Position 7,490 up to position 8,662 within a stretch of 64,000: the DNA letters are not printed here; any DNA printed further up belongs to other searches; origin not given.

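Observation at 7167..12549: Reverse gyrase embedded in a translationally coupled three-gene operon (MBL-fold hydrolase, rgy, unknown 179-aa protein) driven from a palindromic bidirectional TATATA box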

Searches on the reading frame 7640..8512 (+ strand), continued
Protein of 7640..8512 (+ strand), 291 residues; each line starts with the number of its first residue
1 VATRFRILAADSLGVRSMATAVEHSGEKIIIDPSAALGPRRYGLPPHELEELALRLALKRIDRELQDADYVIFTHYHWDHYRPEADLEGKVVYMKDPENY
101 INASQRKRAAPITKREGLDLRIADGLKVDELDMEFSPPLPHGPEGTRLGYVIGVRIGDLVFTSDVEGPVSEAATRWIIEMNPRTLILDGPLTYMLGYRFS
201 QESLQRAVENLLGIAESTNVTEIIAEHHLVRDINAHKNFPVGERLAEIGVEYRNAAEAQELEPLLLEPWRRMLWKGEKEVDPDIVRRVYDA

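Call 32: predict_structure(alignment_id=A2)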
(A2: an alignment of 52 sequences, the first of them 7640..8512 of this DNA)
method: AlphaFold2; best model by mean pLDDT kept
length: 291 residues; sequences in the alignment: 52
mean_pLDDT: 95.8   pTM: 0.93
mean pLDDT of the five models: 95.8, 93.3, 92.4, 91.9, 91.3
residues with pLDDT >= 90: 273; 70-90: 15; 50-70: 3; < 50: 0
segments of 3 or more residues with pLDDT < 50: none
pLDDT, mean of each block of 10 residues (from residue 1): 94 98 98 93 89 98 98 97 97 98 95 97 98 98 90 98 92 98 97 93 96 98 96 93 97 97 95 96 96 73
secondary structure, 60 per line:
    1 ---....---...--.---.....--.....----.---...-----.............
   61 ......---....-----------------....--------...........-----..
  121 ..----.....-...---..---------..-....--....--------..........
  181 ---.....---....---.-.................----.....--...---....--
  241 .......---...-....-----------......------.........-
elements in order: E4-7 E20-24 E27-31 H48-66 E70-73 E91-94 H103-113 E119-122 E133-135 E153-156 E159-162 H171-180 E184-188 H201-217 E222-226 H235-238 H241-247 E251-253 H255-258 H270-275 H282-290

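Call 57: find_related_loci(query=A2, collection=metagenome_contigs, flank=6000)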
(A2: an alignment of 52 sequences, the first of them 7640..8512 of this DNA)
Query A2 (291 aa) in metagenome_contigs; peptide patterns used: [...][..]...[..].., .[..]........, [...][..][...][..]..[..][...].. (x = any residue, [..] = any of these).
600 stretches matched a pattern (row limit reached: there are more); 307 encode a relative of the query (tblastn E <= 1e-3); the best 80 are kept; 80 distinct loci.
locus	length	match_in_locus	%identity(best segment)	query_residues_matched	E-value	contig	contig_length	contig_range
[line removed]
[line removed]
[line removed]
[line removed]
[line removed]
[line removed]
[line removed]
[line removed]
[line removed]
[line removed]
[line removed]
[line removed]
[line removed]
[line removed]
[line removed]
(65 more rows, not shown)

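Call 66: find_encoding_contigs(protein=P0112, flank=8000, max_places=1)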
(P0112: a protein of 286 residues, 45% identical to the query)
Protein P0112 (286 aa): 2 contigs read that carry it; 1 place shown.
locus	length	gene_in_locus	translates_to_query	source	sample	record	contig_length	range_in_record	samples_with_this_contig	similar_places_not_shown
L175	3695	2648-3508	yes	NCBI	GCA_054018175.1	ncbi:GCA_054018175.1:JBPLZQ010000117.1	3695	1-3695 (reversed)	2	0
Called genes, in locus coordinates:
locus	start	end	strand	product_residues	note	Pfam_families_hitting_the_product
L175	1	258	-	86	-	?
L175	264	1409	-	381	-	PF22023:Pus10_THUMP_arc, PF21238:Pus10_C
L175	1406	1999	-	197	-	PF04013:Methyltrn_RNA_2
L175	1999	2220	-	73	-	-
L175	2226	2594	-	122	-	PF00571:CBS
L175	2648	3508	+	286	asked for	PF12706:Lactamase_B_2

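Call 68: find_encoding_contigs(protein=P0021, flank=6000, max_places=1)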
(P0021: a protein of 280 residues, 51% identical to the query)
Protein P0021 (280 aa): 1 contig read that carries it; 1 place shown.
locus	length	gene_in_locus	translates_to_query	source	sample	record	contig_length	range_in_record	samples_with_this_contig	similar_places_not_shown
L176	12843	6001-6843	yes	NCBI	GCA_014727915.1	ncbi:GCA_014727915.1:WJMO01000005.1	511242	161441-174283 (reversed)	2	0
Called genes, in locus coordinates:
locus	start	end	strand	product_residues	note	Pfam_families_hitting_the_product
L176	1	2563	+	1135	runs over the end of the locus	PF00989:PAS, PF08447:PAS_3, PF08448:PAS_4, PF13426:PAS_9, PF00989:PAS, PF08447:PAS_3, PF13188:PAS_8, PF13426:PAS_9, +16 more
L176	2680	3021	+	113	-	-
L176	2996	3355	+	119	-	-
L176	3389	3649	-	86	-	PF01866:Diphthamide_syn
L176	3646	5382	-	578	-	PF00009:GTP_EFTU, PF01926:MMR_HSR1, PF03144:GTP_EFTU_D2 (weak), PF11987:IF-2, PF14578:GTP_EFTU_D4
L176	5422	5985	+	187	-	-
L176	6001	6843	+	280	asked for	-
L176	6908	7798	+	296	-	PF17125:Methyltr_RsmF_N, PF01189:Methyltr_RsmB-F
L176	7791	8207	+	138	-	PF13636:Methyltranf_PUA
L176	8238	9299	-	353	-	PF00266:Aminotran_5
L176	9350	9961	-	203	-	PF04256:DUF434, PF18481:DUF5616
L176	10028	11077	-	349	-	PF00180:Iso_dh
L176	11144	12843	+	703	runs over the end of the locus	PF08241:Methyltransf_11, PF13649:Methyltransf_25 (faint), PF13847:Methyltransf_31 (faint)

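Call 69: find_encoding_contigs(protein=P0036, flank=6000, max_places=1)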
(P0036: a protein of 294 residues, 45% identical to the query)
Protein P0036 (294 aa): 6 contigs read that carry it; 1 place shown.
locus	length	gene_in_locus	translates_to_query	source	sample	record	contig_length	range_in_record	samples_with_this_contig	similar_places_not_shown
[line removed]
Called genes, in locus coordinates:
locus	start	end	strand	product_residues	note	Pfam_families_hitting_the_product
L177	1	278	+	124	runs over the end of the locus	PF01402:RHH_1 (weak)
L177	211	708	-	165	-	PF13527:Acetyltransf_9 (faint), PF13673:Acetyltransf_10, PF00583:Acetyltransf_1, PF13508:Acetyltransf_7, PF08445:FR47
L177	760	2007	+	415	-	PF05221:AdoHcyase, PF00670:AdoHcyase_NAD, PF02826:2-Hacid_dh_C (weak)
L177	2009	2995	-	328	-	-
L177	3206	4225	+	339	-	-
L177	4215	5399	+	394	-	PF13231:PMT_2, PF02366:PMT (weak)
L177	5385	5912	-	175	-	PF06177:QueT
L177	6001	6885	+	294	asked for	PF00753:Lactamase_B (weak)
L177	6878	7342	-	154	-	PF05014:Nuc_deoxyrib_tr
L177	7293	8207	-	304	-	PF09202:Rio2_N (weak), PF01163:RIO1, PF19974:TCAD9, PF01636:APH (faint)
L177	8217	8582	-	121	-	-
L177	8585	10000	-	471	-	PF00171:Aldedh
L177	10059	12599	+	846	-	PF12840:HTH_20 (weak), PF24038:DUF7347, PF12831:FAD_oxidored (weak), PF13450:NAD_binding_8 (weak), PF00037:Fer4, PF12838:Fer4_7, PF13237:Fer4_10, PF02662:FlpD, +13 more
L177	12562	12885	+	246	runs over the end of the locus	PF01058:Oxidored_q6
